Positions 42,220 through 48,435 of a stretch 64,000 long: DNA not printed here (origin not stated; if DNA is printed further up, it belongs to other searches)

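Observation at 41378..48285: Two-gene envelope module: 322-aa anchored protein plus 1971-aa anchored beta-rich giant of unknown family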

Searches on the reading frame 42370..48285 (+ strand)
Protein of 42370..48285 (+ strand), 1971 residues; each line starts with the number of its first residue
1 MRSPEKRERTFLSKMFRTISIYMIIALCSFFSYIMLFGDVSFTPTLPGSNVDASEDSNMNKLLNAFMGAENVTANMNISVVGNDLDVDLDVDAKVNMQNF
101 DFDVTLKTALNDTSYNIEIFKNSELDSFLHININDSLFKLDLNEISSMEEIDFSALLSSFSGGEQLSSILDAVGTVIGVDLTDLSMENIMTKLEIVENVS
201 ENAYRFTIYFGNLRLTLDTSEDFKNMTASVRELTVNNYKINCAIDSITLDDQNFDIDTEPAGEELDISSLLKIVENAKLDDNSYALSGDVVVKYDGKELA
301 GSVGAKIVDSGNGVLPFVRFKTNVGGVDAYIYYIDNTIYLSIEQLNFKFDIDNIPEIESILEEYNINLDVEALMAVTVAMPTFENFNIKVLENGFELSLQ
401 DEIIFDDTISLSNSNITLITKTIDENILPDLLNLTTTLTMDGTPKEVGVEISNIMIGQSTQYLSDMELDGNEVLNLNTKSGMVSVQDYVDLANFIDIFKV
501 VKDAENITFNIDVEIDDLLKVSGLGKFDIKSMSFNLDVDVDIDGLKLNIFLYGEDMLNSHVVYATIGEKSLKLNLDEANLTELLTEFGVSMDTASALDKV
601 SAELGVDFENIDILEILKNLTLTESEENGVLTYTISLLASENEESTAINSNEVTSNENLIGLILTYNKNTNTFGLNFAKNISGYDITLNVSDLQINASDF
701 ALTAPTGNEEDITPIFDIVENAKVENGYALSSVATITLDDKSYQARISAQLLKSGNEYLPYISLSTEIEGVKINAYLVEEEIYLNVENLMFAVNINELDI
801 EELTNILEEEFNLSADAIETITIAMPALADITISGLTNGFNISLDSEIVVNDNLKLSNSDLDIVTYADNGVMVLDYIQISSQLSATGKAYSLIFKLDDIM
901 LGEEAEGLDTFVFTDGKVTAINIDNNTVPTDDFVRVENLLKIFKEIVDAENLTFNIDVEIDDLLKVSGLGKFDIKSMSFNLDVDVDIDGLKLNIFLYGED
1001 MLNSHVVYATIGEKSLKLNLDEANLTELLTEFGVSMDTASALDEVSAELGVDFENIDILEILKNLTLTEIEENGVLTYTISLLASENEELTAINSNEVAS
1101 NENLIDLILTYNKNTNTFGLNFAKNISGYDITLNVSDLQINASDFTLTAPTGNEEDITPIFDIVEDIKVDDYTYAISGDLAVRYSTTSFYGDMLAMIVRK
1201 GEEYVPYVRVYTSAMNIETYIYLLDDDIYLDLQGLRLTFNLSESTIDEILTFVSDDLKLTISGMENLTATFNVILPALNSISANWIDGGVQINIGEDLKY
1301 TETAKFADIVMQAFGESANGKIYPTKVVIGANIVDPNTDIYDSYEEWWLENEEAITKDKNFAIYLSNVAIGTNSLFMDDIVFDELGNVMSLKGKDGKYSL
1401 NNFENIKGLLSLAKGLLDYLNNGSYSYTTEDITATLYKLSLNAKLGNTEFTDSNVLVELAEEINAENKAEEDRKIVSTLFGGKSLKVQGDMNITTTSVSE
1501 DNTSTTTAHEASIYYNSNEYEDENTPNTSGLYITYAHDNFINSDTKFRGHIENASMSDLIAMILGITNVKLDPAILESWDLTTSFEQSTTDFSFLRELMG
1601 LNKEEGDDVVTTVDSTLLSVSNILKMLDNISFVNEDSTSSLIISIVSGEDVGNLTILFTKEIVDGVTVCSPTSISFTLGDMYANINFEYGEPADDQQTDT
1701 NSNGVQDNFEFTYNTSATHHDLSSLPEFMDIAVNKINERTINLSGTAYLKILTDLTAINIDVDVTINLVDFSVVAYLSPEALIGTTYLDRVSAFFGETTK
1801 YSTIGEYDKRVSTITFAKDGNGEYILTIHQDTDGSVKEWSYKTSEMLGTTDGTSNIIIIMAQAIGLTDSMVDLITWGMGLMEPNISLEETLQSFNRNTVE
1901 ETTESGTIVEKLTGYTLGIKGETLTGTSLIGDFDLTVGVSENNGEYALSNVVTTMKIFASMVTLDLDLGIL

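Call 9: search_protein_families(library=pfam, proteins=[window:42370-48285:+], max_evalue=0.1)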
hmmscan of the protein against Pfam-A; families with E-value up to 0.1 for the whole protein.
window:42370-48285:+ (1971 aa): 6 families
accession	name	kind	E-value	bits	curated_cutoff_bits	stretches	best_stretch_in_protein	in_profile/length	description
PF03484.21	B5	-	7.3e-05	23.3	28.6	0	597-635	5-44/67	tRNA synthetase B5 domain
PF23409.1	Beta-prop_EML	-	0.0051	16.8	88.2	1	1798-1860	53-115/267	Echinoderm microtubule-associated protein first beta-propeller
PF13037.11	DUF3898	-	0.0066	17.1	25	0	566-599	22-55/90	Domain of unknown function (DUF3898)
PF13161.12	DUF3996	-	0.023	14.8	22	0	56-141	3-85/154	Protein of unknown function (DUF3996)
PF03657.19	UPF0113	-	0.037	14.8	23.8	0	549-565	11-27/73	UPF0113 PUA domain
PF21672.2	COMM_HN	-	0.074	14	23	0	558-599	60-101/103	COMMD2-7/10, HN domain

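Call 10: search_protein_families(library=ncbifam, proteins=[window:42370-48285:+], max_evalue=0.1)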
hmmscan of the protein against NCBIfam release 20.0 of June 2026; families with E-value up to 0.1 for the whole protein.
window:42370-48285:+ (1971 aa): 0 families

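Call 13: find_homologous_proteins(query=window:42370-48285:+, max_evalue=0.001)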
Query window:42370-48285:+ (1971 aa): 26 proteins with E <= 0.001 among 8000 candidates.
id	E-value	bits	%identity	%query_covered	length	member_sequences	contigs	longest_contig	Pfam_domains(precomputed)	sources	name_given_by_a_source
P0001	0.0e+0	4167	100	100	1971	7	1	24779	-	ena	-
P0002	0.0e+0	2781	49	95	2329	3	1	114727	-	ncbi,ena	-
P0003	0.0e+0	2684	49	93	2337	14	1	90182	-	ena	-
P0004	0.0e+0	2259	60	99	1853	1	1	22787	-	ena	-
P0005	0.0e+0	2254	60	99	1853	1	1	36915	-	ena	-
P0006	0.0e+0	2212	58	100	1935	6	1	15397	-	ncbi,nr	ncbi:MAG TPA: hypothetical protein IAC38_03100 [Candidatus Caccovivens faecavium]|nr:hypothetical pr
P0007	0.0e+0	2188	59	98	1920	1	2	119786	-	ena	-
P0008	0.0e+0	2186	59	98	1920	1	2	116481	-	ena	-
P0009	0.0e+0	2119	58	97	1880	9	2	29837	-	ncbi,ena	-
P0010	0.0e+0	1870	59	48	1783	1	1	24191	-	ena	-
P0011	0.0e+0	1868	59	48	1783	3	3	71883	-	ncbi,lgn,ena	-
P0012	0.0e+0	1844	57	49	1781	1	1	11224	-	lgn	-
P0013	0.0e+0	1832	57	48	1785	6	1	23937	-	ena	-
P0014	0.0e+0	1830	57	48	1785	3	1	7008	-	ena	-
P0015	0.0e+0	1814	57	48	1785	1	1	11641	-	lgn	-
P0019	3.9e-277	941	34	98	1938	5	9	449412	-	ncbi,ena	-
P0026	1.4e-66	243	28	39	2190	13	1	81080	PF09479.17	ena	-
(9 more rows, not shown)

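Call 17: find_encoding_contigs(protein=P0019, flank=10000, max_places=2)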
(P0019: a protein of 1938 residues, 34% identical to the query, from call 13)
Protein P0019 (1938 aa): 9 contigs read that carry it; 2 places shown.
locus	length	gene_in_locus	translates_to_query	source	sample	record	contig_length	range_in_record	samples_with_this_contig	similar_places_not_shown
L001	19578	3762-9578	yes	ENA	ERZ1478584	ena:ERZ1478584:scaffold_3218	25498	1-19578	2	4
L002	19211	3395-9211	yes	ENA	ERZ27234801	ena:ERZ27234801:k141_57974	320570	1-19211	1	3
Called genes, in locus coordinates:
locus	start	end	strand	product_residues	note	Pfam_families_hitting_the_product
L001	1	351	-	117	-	?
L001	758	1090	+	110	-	PF01035:DNA_binding_1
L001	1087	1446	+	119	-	PF13811:DUF4186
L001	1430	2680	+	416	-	PF01938:TRAM (weak), PF05958:tRNA_U5-meth_tr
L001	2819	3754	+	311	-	-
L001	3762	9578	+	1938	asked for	-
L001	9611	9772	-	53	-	-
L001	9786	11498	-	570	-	PF00133:tRNA-synt_1, PF09334:tRNA-synt_1g, PF08264:Anticodon_1, PF19303:Anticodon_3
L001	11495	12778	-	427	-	PF13393:tRNA-synt_His, PF00587:tRNA-synt_2b, PF03129:HGTP_anticodon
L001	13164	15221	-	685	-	PF00580:UvrD-helicase, PF13245:AAA_19 (weak), PF01443:Viral_helicase1 (weak), PF13538:UvrD_C_2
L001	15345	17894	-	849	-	PF00521:DNA_topoisoIV, PF03989:DNA_gyraseA_C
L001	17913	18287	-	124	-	-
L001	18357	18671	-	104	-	-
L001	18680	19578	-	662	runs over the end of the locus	PF02518:HATPase_c, PF00204:DNA_gyraseB, PF01751:Toprim, PF00986:DNA_gyraseB_C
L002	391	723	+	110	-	PF01035:DNA_binding_1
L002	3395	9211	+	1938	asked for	-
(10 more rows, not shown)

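Call 18: find_encoding_contigs(protein=P0002, flank=10000, max_places=2)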
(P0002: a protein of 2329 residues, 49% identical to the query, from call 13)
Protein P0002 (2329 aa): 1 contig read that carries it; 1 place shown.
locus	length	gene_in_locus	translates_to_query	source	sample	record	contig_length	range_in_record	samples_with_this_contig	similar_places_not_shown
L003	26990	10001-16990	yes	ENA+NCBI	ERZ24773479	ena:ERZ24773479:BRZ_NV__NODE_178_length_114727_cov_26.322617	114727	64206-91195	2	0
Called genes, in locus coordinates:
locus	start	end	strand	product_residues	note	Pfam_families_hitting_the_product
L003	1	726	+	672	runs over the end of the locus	PF13567:DUF4131 (weak), PF03772:Competence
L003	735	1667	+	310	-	PF06144:DNA_pol3_delta, PF21694:DNA_pol3_delta_C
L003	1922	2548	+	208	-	PF01966:HD (weak)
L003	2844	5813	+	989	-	-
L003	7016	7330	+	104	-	PF01035:DNA_binding_1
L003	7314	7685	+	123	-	PF13811:DUF4186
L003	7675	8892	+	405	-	PF01938:TRAM (weak), PF05958:tRNA_U5-meth_tr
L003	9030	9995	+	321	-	-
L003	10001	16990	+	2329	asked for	-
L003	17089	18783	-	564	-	PF00133:tRNA-synt_1, PF09334:tRNA-synt_1g, PF08264:Anticodon_1 (weak), PF19303:Anticodon_3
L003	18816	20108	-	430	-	PF13393:tRNA-synt_His, PF00587:tRNA-synt_2b, PF03129:HGTP_anticodon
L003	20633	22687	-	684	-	PF00580:UvrD-helicase, PF13245:AAA_19 (weak), PF01443:Viral_helicase1, PF13361:UvrD_C, PF13538:UvrD_C_2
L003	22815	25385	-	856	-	PF00521:DNA_topoisoIV, PF03989:DNA_gyraseA_C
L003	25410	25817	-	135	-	-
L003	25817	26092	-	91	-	-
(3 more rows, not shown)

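Call 19: find_encoding_contigs(protein=P0026, flank=10000, max_places=2)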
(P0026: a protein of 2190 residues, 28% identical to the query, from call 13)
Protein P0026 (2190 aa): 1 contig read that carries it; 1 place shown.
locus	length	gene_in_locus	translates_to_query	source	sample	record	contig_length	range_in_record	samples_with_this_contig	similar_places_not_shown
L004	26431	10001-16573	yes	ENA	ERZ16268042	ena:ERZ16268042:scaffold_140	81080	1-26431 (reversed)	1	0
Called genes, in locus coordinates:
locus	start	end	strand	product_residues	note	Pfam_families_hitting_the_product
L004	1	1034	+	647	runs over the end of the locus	PF03772:Competence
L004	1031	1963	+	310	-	PF06144:DNA_pol3_delta, PF21694:DNA_pol3_delta_C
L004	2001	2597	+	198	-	-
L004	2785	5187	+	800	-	-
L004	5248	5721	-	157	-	PF02525:Flavodoxin_2, PF03358:FMN_red, PF12641:Flavodoxin_3 (faint), PF12682:Flavodoxin_4, PF12724:Flavodoxin_5 (faint)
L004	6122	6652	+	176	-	PF00719:Pyrophosphatase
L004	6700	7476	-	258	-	-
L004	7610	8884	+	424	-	PF01938:TRAM, PF05958:tRNA_U5-meth_tr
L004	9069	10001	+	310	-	-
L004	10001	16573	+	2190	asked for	PF09479:Flg_new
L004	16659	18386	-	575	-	PF00133:tRNA-synt_1, PF09334:tRNA-synt_1g, PF08264:Anticodon_1 (weak), PF19303:Anticodon_3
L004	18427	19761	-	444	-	PF00152:tRNA-synt_2 (faint), PF13393:tRNA-synt_His, PF00587:tRNA-synt_2b, PF03129:HGTP_anticodon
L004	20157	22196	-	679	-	PF00580:UvrD-helicase, PF13245:AAA_19 (weak), PF01443:Viral_helicase1, PF13538:UvrD_C_2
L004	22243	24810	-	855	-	PF00521:DNA_topoisoIV, PF03989:DNA_gyraseA_C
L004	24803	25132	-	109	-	-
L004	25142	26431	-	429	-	?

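Call 70: search_protein_families(library=padloc, proteins=[window:42370-48285:+], max_evalue=0.01)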
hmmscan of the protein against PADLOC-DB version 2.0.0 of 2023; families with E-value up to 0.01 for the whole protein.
window:42370-48285:+ (1971 aa): 0 families

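Call 71: search_protein_families(library=phrogs, proteins=[window:42370-48285:+], max_evalue=0.01)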
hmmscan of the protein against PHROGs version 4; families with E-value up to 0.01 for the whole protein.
window:42370-48285:+ (1971 aa): 0 families
